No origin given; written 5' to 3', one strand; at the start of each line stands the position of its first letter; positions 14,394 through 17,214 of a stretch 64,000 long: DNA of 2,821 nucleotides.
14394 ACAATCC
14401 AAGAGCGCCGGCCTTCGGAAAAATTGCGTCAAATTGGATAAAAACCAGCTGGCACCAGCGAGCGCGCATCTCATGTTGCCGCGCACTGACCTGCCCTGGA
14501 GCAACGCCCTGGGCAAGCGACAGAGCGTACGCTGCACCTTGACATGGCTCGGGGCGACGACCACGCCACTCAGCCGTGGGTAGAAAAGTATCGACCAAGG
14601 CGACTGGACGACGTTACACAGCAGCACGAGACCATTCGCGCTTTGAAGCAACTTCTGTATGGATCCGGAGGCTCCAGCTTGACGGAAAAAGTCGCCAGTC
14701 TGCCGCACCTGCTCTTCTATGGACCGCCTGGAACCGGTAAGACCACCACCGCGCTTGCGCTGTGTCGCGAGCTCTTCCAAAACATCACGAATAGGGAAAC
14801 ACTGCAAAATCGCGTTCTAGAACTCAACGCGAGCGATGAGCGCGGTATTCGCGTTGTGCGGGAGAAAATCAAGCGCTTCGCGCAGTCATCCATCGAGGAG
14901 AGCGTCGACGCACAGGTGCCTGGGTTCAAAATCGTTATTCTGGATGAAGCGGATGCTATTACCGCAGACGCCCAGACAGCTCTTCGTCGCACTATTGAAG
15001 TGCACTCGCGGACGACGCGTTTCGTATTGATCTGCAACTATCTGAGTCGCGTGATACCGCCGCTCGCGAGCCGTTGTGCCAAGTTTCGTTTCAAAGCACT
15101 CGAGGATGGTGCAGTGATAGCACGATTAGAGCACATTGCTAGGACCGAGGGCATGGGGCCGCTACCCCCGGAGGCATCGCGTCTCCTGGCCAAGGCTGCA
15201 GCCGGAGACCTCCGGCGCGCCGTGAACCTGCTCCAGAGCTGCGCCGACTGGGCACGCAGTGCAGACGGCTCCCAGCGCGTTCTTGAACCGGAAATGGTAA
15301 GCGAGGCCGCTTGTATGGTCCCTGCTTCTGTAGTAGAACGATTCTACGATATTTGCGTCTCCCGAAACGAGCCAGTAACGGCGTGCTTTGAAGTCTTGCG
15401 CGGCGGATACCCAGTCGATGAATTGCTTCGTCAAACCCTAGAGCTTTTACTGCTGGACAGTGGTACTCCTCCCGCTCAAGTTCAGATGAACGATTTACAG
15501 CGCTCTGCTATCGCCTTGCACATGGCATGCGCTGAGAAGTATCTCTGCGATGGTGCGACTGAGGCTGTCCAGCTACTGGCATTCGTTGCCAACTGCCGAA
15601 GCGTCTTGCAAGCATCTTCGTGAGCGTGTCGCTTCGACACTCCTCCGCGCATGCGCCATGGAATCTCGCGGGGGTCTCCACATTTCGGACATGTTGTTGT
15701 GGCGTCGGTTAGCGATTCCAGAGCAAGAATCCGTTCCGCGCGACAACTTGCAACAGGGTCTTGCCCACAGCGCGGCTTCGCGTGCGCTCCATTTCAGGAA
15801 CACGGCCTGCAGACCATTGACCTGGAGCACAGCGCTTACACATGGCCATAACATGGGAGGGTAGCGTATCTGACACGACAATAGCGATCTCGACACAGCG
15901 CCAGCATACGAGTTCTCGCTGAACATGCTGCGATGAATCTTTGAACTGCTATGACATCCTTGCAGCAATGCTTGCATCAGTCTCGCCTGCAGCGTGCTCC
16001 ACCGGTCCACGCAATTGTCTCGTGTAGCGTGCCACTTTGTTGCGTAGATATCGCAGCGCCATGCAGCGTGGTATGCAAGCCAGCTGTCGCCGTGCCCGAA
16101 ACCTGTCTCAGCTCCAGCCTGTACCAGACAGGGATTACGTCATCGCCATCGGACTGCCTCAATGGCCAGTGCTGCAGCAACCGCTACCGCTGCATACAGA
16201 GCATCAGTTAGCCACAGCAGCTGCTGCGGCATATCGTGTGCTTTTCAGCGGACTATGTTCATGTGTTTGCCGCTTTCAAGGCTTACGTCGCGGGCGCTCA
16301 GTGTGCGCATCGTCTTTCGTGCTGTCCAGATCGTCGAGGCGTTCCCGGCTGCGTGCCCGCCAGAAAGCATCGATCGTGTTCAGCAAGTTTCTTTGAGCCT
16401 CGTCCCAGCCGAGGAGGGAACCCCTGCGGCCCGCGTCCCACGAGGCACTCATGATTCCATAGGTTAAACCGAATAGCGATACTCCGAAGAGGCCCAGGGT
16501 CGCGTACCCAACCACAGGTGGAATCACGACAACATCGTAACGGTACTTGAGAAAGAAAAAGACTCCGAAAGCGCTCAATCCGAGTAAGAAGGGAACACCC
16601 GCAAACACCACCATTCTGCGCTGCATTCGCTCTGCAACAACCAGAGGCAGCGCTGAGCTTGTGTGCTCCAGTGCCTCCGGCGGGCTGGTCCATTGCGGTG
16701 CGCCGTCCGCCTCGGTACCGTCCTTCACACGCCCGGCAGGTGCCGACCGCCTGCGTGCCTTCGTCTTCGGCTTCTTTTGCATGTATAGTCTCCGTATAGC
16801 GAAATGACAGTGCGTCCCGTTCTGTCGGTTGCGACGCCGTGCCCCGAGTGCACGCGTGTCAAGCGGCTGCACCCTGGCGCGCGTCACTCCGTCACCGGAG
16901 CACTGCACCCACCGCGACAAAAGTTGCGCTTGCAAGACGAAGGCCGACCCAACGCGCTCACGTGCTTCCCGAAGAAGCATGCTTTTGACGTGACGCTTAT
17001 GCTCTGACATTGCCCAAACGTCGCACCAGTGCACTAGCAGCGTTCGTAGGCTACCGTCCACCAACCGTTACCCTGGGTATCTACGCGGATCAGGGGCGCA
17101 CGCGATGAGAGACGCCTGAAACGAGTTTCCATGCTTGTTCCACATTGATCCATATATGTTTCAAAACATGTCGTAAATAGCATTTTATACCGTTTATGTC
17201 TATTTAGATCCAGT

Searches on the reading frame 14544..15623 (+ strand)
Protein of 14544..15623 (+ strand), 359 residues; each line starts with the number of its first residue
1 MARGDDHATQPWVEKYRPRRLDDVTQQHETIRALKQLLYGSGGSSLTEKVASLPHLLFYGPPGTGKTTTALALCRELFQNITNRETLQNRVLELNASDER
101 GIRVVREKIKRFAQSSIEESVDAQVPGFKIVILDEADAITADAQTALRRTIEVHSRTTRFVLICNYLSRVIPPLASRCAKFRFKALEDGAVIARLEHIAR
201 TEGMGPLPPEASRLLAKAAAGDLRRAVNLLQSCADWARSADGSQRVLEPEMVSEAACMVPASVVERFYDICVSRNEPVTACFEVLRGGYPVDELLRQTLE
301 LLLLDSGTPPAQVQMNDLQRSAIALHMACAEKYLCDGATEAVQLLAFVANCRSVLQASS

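Call 47: search_protein_families(library=pfam, proteins=[window:14544-15623:+], max_evalue=0.001)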
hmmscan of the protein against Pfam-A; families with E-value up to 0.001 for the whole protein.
window:14544-15623:+ (359 aa): 15 families
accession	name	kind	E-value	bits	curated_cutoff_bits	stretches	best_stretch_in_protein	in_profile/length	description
PF00004.35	AAA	-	2.7e-15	57.4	21.2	1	56-182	1-127/131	ATPase family associated with various cellular activities (AAA)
PF13177.12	DNA_pol3_delta2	-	2.9e-10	40.8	27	1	56-186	22-160/161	DNA polymerase III, delta subunit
PF03215.21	Rad17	-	4.3e-08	33.8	23.8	1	7-115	4-104/186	Rad17 P-loop domain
PF05496.18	RuvB_N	-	2.4e-06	27.9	27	1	17-83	2-63/159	Holliday junction DNA helicase RuvB P-loop domain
PF13401.12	AAA_22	-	5.2e-06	27.2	27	1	56-163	8-121/130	AAA domain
PF13086.12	AAA_11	-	1.8e-05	25.1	27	1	56-94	20-58/257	AAA domain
PF07728.20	AAA_5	-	9.3e-05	22.9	22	1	55-153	1-92/139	AAA domain (dynein-related subfamily)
PF08542.16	Rep_fac_C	-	0.00019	22.2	23.6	1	261-349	3-87/88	Replication factor C C-terminal domain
PF16193.11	AAA_assoc_2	-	0.00021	21.9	34.3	1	208-255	8-54/81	AAA C-terminal domain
PF13191.12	AAA_16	-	0.00027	21.9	32.6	0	53-163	24-137/167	AAA ATPase domain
PF09848.15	SLFN-g3_helicase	-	0.00039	20.3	24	1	58-142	6-94/354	Schlafen group 3, DNA/RNA helicase domain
PF13173.12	AAA_14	-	0.00042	20.7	27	1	56-161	5-94/129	AAA domain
PF13479.12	AAA_24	-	0.00059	20.2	27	1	56-146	5-83/195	AAA domain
PF21960.2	RCF1-5-like_lid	-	0.00063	20.1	27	0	194-234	2-42/43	RCF1/5-like, AAA+ ATPase lid domain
PF01078.27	Mg_chelatase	-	0.00088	19.2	20.3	0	54-93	23-61/207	Magnesium chelatase, subunit ChlI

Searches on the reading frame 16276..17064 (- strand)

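Call 47: search_protein_families(library=pfam, proteins=[window:16276-17064:-], max_evalue=0.001)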
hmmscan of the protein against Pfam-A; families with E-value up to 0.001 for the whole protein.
window:16276-17064:- (262 aa): 1 family
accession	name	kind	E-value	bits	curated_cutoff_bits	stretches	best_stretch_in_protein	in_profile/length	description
PF11947.13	DUF3464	-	2e-33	115.7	25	1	98-234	11-145/149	Photosynthesis affected mutant 68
